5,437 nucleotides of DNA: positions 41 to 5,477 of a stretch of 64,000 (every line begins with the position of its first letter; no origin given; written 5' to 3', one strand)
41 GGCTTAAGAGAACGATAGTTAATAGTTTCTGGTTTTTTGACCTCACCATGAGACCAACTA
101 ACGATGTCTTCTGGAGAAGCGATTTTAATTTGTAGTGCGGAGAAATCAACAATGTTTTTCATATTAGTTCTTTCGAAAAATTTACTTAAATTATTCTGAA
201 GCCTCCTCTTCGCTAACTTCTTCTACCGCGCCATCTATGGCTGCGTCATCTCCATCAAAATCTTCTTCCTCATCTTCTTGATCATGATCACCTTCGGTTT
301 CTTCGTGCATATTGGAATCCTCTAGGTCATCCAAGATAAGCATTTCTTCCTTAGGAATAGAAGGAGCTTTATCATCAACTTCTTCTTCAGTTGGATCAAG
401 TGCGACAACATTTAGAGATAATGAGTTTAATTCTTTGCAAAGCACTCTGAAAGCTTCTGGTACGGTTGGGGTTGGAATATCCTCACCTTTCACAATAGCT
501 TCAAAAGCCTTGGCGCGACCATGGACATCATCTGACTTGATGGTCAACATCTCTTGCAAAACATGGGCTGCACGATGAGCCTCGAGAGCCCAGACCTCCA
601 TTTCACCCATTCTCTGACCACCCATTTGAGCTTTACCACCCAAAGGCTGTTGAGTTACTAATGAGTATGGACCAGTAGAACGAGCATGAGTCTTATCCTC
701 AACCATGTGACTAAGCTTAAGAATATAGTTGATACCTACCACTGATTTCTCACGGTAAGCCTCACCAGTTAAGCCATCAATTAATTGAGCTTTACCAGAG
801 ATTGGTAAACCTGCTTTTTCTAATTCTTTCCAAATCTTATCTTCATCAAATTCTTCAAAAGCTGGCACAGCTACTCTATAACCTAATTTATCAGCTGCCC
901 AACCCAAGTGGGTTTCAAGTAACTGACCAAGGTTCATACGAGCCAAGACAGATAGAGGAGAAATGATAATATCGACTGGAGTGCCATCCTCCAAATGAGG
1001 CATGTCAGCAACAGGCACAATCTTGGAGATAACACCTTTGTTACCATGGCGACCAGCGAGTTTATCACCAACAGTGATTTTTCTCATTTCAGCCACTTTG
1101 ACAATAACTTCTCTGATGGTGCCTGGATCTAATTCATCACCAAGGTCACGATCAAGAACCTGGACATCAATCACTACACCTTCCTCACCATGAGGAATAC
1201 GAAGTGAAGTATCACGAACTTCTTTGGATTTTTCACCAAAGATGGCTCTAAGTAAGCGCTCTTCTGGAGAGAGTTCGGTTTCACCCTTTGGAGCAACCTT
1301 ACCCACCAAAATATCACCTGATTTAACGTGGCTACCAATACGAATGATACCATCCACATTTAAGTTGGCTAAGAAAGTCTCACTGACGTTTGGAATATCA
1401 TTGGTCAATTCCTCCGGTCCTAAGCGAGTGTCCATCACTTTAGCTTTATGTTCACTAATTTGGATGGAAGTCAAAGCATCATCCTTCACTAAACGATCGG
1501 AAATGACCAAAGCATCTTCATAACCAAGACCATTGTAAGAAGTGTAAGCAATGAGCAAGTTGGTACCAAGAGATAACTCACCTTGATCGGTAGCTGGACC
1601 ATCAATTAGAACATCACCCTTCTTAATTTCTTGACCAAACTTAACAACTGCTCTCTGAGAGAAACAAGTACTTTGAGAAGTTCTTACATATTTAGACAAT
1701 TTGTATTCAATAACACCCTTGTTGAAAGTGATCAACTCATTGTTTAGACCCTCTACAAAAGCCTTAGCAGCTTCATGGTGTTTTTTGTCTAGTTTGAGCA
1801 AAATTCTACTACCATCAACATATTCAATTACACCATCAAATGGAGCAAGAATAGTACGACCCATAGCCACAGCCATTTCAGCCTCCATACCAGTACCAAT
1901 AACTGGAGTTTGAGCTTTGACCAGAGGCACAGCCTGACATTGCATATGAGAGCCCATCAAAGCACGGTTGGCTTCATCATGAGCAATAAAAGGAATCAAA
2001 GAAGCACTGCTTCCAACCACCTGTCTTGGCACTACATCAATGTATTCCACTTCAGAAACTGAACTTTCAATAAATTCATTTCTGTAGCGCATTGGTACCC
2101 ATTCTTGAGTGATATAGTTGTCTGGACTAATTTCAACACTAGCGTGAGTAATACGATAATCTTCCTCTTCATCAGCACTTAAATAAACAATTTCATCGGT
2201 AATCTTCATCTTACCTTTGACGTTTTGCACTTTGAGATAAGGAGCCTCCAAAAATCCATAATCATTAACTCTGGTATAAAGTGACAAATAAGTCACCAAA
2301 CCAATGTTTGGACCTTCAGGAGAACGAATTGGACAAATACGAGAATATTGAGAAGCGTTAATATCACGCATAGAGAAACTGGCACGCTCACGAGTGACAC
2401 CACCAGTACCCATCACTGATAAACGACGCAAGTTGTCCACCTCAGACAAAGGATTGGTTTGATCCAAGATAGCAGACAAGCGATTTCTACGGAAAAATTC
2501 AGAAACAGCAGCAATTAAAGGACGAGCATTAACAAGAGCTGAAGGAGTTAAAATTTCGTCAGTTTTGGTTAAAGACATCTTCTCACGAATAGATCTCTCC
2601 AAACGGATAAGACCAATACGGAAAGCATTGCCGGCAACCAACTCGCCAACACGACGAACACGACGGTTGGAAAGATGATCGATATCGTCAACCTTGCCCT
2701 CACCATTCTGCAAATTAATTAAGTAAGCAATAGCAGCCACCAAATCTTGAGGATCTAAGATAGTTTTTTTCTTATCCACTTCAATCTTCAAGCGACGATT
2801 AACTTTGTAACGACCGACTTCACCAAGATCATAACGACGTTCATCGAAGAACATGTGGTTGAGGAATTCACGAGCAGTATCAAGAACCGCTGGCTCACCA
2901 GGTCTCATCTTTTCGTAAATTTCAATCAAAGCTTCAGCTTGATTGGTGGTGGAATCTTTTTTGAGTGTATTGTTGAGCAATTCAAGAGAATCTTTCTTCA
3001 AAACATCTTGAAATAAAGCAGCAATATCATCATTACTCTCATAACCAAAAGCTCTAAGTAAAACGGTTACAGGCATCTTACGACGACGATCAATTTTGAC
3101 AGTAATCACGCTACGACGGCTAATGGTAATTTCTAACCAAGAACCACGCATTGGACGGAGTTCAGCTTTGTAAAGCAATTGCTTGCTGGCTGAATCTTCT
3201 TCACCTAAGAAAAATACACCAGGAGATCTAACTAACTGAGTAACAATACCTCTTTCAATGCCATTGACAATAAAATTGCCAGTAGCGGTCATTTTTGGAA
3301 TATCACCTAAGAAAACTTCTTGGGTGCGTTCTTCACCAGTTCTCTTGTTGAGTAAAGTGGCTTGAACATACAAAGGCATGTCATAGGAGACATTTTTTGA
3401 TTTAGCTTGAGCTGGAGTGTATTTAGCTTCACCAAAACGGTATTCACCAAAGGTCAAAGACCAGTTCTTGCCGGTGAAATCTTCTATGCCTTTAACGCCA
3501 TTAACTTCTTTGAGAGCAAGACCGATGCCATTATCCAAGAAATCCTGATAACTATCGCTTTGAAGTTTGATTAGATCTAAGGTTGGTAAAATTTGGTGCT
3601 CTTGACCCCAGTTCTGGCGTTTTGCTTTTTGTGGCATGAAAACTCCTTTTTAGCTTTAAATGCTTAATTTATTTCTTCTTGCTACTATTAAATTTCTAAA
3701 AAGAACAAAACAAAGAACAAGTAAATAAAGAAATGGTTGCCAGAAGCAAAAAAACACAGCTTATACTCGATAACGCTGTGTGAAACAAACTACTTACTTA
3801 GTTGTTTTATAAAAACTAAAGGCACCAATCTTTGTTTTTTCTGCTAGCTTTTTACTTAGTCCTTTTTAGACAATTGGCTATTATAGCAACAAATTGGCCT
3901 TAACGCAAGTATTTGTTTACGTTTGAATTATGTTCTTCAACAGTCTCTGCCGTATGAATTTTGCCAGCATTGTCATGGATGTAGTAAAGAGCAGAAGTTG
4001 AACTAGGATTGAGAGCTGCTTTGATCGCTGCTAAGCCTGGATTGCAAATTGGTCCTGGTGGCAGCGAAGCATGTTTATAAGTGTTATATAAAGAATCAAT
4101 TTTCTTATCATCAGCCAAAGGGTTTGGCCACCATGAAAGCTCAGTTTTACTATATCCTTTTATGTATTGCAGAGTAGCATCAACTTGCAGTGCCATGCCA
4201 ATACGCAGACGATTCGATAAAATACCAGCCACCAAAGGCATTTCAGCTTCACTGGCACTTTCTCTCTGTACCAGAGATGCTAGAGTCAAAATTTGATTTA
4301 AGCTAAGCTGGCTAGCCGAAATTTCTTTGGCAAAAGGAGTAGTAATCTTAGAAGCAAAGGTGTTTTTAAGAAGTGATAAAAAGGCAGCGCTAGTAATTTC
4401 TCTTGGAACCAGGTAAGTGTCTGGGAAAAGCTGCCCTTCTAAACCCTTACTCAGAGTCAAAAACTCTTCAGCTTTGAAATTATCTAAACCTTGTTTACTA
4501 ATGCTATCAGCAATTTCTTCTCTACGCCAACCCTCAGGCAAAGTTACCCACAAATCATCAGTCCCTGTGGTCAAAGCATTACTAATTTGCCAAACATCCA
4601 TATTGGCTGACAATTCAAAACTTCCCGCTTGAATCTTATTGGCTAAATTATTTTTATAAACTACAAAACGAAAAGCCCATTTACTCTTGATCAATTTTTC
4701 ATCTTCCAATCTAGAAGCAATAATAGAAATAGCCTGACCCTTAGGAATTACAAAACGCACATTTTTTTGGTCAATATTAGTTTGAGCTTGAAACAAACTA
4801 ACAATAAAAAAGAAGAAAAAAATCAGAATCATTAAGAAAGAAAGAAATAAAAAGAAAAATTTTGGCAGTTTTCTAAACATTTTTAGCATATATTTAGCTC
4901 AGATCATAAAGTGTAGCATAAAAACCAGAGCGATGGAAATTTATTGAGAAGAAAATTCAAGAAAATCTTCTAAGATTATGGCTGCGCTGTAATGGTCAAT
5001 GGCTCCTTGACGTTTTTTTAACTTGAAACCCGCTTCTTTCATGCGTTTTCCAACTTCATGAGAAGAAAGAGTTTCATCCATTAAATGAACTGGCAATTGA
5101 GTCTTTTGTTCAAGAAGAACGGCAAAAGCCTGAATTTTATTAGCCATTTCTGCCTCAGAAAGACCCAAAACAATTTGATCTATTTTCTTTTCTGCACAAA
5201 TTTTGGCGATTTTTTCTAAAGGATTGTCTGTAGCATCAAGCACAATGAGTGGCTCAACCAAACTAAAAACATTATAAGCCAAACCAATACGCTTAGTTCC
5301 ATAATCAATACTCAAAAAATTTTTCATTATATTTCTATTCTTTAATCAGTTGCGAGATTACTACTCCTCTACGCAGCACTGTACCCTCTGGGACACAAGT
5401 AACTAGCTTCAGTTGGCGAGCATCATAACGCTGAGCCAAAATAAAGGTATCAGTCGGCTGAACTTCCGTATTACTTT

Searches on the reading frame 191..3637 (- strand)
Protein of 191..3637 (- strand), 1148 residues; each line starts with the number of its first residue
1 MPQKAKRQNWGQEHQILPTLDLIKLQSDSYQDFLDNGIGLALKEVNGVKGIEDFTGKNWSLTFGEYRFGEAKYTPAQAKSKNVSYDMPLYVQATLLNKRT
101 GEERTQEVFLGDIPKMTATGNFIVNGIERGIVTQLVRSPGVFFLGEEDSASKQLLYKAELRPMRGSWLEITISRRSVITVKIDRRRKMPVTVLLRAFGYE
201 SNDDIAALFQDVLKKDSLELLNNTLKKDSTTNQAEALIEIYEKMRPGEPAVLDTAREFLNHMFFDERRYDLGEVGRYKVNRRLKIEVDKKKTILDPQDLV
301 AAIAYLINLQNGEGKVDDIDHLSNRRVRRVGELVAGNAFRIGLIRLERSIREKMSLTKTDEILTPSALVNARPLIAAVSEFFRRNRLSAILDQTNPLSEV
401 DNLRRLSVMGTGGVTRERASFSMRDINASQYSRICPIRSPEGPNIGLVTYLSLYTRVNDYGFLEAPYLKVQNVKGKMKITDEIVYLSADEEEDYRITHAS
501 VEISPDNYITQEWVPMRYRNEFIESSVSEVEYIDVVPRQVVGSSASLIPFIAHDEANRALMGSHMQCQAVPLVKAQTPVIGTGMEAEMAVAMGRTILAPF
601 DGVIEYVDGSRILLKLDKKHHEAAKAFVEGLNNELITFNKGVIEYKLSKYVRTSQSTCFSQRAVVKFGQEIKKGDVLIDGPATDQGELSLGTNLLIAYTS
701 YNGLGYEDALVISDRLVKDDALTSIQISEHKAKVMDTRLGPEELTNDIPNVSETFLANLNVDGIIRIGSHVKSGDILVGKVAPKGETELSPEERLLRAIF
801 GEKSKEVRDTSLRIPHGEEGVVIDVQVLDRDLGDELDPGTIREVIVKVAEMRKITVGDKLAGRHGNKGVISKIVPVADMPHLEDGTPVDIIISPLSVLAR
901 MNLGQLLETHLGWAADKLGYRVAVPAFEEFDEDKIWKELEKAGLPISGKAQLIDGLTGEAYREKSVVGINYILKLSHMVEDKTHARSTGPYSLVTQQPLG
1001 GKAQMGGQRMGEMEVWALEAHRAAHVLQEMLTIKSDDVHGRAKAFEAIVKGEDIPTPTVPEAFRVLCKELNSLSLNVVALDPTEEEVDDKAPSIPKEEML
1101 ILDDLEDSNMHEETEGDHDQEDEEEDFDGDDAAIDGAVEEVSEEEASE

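Call 79: search_protein_families(library=pfam, proteins=[window:191-3637:-], max_evalue=0.01)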
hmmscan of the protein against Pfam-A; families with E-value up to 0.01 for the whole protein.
window:191-3637:- (1148 aa): 6 families
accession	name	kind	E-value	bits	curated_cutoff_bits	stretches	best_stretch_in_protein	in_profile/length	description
PF00562.33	RNA_pol_Rpb2_6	-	3.9e-114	382.1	23.4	1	599-1004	3-373/373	RNA polymerase Rpb2, domain 6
PF04561.19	RNA_pol_Rpb2_2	-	3.6e-38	131.6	21.7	1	137-328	1-190/190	RNA polymerase Rpb2, domain 2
PF04560.25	RNA_pol_Rpb2_7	-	4.1e-24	85.3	32.1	1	1006-1077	1-82/87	RNA polymerase Rpb2, domain 7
PF04565.21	RNA_pol_Rpb2_3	-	2.3e-21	76.2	21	1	390-457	2-68/68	RNA polymerase Rpb2, domain 3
PF10385.14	RNA_pol_Rpb2_45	-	2.5e-17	63.1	28.2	1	467-535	1-65/66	RNA polymerase beta subunit external 1 domain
PF04563.20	RNA_pol_Rpb2_1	-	9.9e-14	51.8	28.2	1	22-373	2-200/203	RNA polymerase beta subunit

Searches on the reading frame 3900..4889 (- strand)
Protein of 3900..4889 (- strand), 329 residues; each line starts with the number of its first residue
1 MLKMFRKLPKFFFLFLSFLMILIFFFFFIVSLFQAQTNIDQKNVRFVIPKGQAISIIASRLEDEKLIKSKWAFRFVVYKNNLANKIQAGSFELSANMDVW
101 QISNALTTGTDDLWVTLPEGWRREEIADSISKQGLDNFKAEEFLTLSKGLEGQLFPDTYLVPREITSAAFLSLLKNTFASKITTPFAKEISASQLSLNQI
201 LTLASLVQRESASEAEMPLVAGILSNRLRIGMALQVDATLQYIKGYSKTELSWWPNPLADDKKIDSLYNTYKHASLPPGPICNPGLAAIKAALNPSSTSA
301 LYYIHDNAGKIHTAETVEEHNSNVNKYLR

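Call 43: search_protein_families(library=pfam, proteins=[window:3900-4889:-], max_evalue=0.001)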
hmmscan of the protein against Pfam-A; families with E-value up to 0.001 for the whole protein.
window:3900-4889:- (329 aa): 1 family
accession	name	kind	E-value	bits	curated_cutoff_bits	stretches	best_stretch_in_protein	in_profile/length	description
PF02618.21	YceG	-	1e-77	261.7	32.4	1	46-326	1-275/275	YceG-like family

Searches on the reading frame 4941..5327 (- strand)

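Call 43: search_protein_families(library=pfam, proteins=[window:4941-5327:-], max_evalue=0.001)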
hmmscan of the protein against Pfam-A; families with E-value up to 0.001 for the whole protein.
window:4941-5327:- (128 aa): 1 family
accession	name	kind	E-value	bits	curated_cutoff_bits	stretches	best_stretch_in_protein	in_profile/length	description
PF03652.20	RuvX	-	7.4e-27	94.8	29.2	1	3-124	2-133/134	Holliday junction resolvase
